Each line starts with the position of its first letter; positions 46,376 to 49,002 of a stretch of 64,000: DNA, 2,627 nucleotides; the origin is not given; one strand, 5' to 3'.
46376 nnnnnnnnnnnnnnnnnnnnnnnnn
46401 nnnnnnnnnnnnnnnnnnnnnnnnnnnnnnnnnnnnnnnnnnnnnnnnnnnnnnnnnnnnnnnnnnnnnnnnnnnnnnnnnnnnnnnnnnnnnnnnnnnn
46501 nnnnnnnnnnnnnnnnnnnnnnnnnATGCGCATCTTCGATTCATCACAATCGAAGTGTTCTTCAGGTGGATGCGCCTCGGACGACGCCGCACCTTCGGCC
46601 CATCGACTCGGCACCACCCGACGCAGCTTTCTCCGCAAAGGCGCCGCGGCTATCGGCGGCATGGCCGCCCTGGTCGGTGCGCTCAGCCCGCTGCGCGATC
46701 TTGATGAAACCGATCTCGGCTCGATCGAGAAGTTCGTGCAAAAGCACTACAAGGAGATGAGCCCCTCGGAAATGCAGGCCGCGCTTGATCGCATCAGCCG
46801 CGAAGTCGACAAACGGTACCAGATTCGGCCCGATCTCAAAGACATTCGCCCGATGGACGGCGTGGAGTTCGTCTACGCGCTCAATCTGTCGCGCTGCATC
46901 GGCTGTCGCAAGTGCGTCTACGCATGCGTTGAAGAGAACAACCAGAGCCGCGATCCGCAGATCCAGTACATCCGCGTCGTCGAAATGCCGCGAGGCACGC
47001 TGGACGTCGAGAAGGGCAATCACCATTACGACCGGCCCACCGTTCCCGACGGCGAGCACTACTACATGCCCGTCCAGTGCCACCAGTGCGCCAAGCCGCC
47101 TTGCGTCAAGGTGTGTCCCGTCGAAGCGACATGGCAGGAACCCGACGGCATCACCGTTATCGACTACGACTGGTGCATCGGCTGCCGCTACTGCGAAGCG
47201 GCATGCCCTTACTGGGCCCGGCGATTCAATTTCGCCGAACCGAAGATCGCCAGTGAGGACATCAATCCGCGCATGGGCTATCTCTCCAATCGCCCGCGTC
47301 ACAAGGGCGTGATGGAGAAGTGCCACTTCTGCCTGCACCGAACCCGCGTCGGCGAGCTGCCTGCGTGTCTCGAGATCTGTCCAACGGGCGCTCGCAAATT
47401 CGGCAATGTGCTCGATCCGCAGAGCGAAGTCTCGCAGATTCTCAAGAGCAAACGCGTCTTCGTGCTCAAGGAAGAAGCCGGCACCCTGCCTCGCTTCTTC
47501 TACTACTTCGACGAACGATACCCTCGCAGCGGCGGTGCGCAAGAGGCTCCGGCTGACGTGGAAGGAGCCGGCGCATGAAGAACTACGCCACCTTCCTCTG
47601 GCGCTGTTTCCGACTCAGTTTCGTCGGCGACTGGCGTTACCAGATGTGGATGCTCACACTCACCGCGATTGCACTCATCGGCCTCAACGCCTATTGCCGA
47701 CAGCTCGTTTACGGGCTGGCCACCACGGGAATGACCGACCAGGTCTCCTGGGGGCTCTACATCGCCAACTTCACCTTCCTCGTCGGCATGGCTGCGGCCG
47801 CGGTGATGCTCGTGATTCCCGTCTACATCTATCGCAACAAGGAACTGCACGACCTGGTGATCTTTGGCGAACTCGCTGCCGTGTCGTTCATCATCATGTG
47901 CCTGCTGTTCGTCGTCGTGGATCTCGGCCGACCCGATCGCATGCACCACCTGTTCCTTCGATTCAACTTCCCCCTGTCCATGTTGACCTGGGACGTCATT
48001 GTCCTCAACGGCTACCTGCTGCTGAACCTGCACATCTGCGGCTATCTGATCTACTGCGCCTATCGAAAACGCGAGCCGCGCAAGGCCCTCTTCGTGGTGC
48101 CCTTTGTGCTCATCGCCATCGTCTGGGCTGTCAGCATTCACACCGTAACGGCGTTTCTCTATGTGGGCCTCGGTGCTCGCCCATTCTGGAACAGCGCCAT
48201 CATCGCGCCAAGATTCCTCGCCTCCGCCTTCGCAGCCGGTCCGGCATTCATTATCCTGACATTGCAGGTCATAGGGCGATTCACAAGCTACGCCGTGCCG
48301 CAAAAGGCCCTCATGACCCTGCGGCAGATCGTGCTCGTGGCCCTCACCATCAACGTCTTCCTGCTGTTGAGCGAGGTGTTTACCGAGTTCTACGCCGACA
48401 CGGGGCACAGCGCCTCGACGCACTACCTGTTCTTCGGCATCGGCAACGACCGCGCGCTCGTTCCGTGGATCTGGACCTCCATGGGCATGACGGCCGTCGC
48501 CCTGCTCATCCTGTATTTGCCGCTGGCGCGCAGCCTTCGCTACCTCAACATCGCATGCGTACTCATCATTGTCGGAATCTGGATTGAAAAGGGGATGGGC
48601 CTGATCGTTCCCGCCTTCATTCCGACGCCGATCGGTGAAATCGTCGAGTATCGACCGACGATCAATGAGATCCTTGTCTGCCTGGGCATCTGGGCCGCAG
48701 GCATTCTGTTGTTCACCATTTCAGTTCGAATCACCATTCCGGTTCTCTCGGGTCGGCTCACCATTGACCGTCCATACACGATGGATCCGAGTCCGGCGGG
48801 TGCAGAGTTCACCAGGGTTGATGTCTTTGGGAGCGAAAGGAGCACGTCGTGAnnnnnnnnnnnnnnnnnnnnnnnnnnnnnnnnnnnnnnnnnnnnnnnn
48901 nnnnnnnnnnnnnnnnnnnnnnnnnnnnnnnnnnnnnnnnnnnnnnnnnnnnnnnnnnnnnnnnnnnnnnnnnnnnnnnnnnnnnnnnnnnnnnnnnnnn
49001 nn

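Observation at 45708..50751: Five-gene cytochrome operon: tetrahaem cytochrome c, NrfC-like FeS protein, NrfD-like membrane protein, HAO-family octahaem cytochrome and an unknown protein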

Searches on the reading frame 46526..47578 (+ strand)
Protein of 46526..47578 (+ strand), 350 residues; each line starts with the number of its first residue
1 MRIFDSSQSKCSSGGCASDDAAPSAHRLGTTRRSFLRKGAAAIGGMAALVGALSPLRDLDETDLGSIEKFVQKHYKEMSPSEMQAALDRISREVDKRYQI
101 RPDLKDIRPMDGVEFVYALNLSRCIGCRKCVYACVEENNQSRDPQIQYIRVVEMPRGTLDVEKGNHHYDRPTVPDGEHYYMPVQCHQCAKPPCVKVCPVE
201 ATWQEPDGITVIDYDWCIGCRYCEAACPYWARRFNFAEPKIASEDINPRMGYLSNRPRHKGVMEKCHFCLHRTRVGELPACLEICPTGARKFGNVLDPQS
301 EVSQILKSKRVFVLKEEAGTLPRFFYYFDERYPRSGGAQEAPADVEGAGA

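Call 3: search_protein_families(library=pfam, proteins=[window:46526-47578:+], max_evalue=0.01)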
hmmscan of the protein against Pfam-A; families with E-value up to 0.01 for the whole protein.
window:46526-47578:+ (350 aa): 14 families
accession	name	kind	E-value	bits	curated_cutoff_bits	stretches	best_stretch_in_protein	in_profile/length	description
PF13247.11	Fer4_11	-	2.8e-19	69.6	26.2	2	178-237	3-64/100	4Fe-4S dicluster domain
PF12838.12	Fer4_7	-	2e-14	54.2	27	2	123-201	1-52/52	4Fe-4S dicluster domain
PF13187.11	Fer4_9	-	2e-13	50.6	27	2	123-200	1-50/52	4Fe-4S dicluster domain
PF13237.11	Fer4_10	-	7e-11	42.3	25.5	3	211-286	3-53/53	4Fe-4S dicluster domain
PF12837.12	Fer4_6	-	5.5e-10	39.1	25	2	211-229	3-21/24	4Fe-4S binding domain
PF00037.32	Fer4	-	1.4e-09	37.8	21.1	2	211-229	2-20/24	4Fe-4S binding domain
PF13183.11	Fer4_8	-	2.2e-08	34.9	27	2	121-200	2-67/68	4Fe-4S dicluster domain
PF12797.12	Fer4_2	-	2.2e-08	34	24.5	2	210-229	3-22/22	4Fe-4S binding domain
PF13484.11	Fer4_16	-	1.7e-07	32.3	30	0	214-229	50-65/66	4Fe-4S double cluster binding domain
PF13534.11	Fer4_17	-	1.3e-06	29.3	22.2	0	217-269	2-49/61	4Fe-4S dicluster domain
PF25160.1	LdpA_Fe-S-bd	-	1.9e-05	24.8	27.6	1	187-229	4-40/49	LdpA Fe-S cluster-binding domain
PF14697.11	Fer4_21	-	0.00063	20.3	35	0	184-228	7-52/59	4Fe-4S dicluster domain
PF12798.12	Fer4_3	-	0.0015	19.6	27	0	217-229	1-13/15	4Fe-4S binding domain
PF12800.12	Fer4_4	-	0.0033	18.1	24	1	215-230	2-17/17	4Fe-4S binding domain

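Call 4: search_protein_families(library=ncbifam, proteins=[window:46526-47578:+], max_evalue=0.01)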
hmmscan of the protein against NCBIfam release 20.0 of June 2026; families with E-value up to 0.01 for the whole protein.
window:46526-47578:+ (350 aa): 53 families (the best 25 are shown)
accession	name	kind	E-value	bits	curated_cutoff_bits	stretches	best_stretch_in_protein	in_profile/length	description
NF045797.1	DsrO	equivalog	5.6e-50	170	200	1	176-327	94-234/235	sulfate reduction electron transfer complex DsrMKJOP subunit DsrO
NF041782.1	mnquin_red_QrcC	equivalog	8.7e-41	140.1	400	1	118-332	4-230/239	menaquinone reductase iron-sulfur cluster-binding subunit QrcC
NF041715.1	arsenate_red_ArrB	equivalog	4.6e-40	137.6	450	2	245-326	143-224/233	arsenate respiratory reductase iron-sulfur subunit ArrB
NF011569.0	PRK14993.1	equivalog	1.3e-38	132.8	416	2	115-235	44-150/244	tetrathionate reductase subunit TtrB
TIGR03149.1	cyt_nit_nrfC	equivalog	3.4e-29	101.8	377.6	2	121-236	45-146/225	cytochrome c nitrite reductase Fe-S protein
TIGR02951.1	DMSO_dmsB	equivalog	5e-29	101.4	214.1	2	118-241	5-121/161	DMSO/selenate family reductase complex B subunit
NF008134.0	PRK10882.1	equivalog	1.3e-27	96.8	263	1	121-309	45-222/329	hydrogenase 2 operon protein HybA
NF045715.1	sulf_resp_HmcB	equivalog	3.8e-24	85.3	420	1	120-294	42-197/307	sulfate respiration complex iron-sulfur protein HmcB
TIGR03478.1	DMSO_red_II_bet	subfamily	1.7e-21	76.5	480.7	2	173-237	119-184/321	DMSO reductase family type II enzyme, iron-sulfur subunit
NF038355.1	FDH3_beta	equivalog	6.6e-21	75.1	240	1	119-308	7-173/180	formate dehydrogenase FDH3 subunit beta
TIGR01582.1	FDH-beta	equivalog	3.9e-19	68.8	334.7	1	114-305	21-192/283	formate dehydrogenase subunit beta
NF007382.0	PRK09898.1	equivalog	1.4e-18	67.2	213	1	120-234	64-173/208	ferredoxin-like protein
NF042979.1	EthbenzDh_ebdB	equivalog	2.2e-18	66.2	740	2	174-236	142-205/354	ethylbenzene dehydrogenase subunit beta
NF009408.0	PRK12769.1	equivalog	1.6e-15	56.3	1003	1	120-310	8-158/659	formate-dependent uric acid utilization protein AegA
NF007658.0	PRK10330.1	equivalog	2.9e-15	56.2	260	1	120-289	8-151/181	electron transport protein HydN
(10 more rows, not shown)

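Call 31: search_solved_structures(query=window:46526-47578:+, max_evalue=1e-10)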
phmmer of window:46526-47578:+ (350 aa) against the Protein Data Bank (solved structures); distinct sequences matched with E-value up to 1e-10: 15.
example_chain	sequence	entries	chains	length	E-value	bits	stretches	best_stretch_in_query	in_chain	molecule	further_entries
6cz7_B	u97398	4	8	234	1e-34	123.6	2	242-327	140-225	4Fe-4S ferredoxin, iron-sulfur binding domain protein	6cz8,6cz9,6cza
2vpw_B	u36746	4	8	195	1.6e-30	109.9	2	260-327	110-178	NRFC PROTEIN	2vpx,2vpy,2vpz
8k9e_B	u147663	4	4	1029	2.7e-29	105.8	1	116-277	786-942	Fe-S-cluster-containing hydrogenase components 1-like protein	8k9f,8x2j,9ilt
6btm_B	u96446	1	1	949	5.8e-27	98.1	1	179-329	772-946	Alternative Complex III subunit B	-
6f0k_B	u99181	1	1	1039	2.3e-24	89.6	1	116-326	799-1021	Fe-S-cluster-containing hydrogenase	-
6lod_B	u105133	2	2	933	1.4e-21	80.4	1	111-327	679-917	Fe-S-cluster-containing hydrogenase components 1-like protein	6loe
4ydd_B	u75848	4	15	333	2.4e-19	73.1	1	173-335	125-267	DMSO reductase family type II enzyme, iron-sulfur subunit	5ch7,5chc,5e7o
2ivf_B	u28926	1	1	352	3.9e-18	69.1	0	174-235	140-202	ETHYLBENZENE DEHYDROGENASE BETA-SUBUNIT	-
7qv7_A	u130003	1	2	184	3e-17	66.2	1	178-312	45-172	Hydrogen dependent carbon dioxide reductase subunit HycB3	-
1kqf_B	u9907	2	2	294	8.8e-16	61.4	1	114-297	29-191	FORMATE DEHYDROGENASE, NITRATE-INDUCIBLE, IRON-SULFUR SUBUNIT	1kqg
9vap_B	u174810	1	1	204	4.8e-15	58.9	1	119-294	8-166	4Fe-4S dicluster domain-containing protein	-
7z0s_B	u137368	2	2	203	5.8e-13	52.1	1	177-324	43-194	Formate hydrogenlyase subunit 2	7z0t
7qv7_B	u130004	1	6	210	7.8e-12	48.4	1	116-289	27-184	Hydrogen dependent carbon dioxide reductase subunit HycB4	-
1q16_B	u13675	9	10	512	2.7e-11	46.6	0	179-238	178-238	Respiratory nitrate reductase 1 beta chain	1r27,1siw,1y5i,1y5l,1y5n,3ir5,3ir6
1y4z_B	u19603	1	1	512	9.1e-11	44.9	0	179-238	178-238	Respiratory nitrate reductase 1 beta chain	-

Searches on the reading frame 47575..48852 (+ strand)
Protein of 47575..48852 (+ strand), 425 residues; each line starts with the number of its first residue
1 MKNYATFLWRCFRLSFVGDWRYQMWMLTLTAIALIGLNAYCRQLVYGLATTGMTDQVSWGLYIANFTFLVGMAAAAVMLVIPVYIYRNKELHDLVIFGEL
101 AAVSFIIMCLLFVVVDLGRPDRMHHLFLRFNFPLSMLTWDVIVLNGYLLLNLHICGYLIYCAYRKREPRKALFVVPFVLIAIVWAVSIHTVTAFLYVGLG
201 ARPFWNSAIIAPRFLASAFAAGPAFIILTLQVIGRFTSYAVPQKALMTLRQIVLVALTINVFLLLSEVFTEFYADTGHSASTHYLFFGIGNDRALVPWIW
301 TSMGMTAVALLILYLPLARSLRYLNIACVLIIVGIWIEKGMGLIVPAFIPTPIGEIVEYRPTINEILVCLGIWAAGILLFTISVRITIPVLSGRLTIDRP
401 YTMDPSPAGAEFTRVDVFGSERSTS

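Call 3: search_protein_families(library=pfam, proteins=[window:47575-48852:+], max_evalue=0.01)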
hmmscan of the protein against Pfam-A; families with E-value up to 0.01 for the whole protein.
window:47575-48852:+ (425 aa): 1 family
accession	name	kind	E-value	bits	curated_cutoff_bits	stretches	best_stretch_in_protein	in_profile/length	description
PF03916.19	NrfD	-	5.1e-39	135.2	25.8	1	51-338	3-300/313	Polysulphide reductase, NrfD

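Call 4: search_protein_families(library=ncbifam, proteins=[window:47575-48852:+], max_evalue=0.01)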
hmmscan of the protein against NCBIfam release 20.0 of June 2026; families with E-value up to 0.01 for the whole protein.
window:47575-48852:+ (425 aa): 5 families
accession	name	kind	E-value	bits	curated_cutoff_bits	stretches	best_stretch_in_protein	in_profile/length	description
NF045798.1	DsrP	equivalog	6e-124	414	350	1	15-391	5-344/346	sulfate reduction electron transfer complex DsrMKJOP subunit DsrP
NF041784.1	mnquin_red_QrcD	equivalog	5.5e-12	45.7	570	1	20-390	16-400/408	menaquinone reductase integral membrane subunit QrcD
NF008133.1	PRK10881.1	equivalog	6.1e-09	35.8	450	1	26-391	16-374/377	Ni/Fe-hydrogenase cytochrome b subunit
TIGR03148.1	cyt_nit_nrfD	equivalog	0.00021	20.6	347.6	1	54-273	5-236/316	cytochrome c nitrite reductase subunit NrfD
TIGR04564.1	Synergist_CTERM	domain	0.0013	18.7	22.5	0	70-89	7-26/27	Synerg-CTERM sorting domain-containing protein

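Call 30: search_solved_structures(query=window:47575-48852:+, max_evalue=0.01)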
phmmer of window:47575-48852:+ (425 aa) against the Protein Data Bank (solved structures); distinct sequences matched with E-value up to 0.01: 2.
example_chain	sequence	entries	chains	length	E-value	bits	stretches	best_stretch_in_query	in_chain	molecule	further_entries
6f0k_C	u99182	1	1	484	3.2e-08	36.4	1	180-387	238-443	Polysulphide reductase NrfD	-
6btm_C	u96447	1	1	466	3.8e-07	32.9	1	22-152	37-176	Alternative Complex III subunit C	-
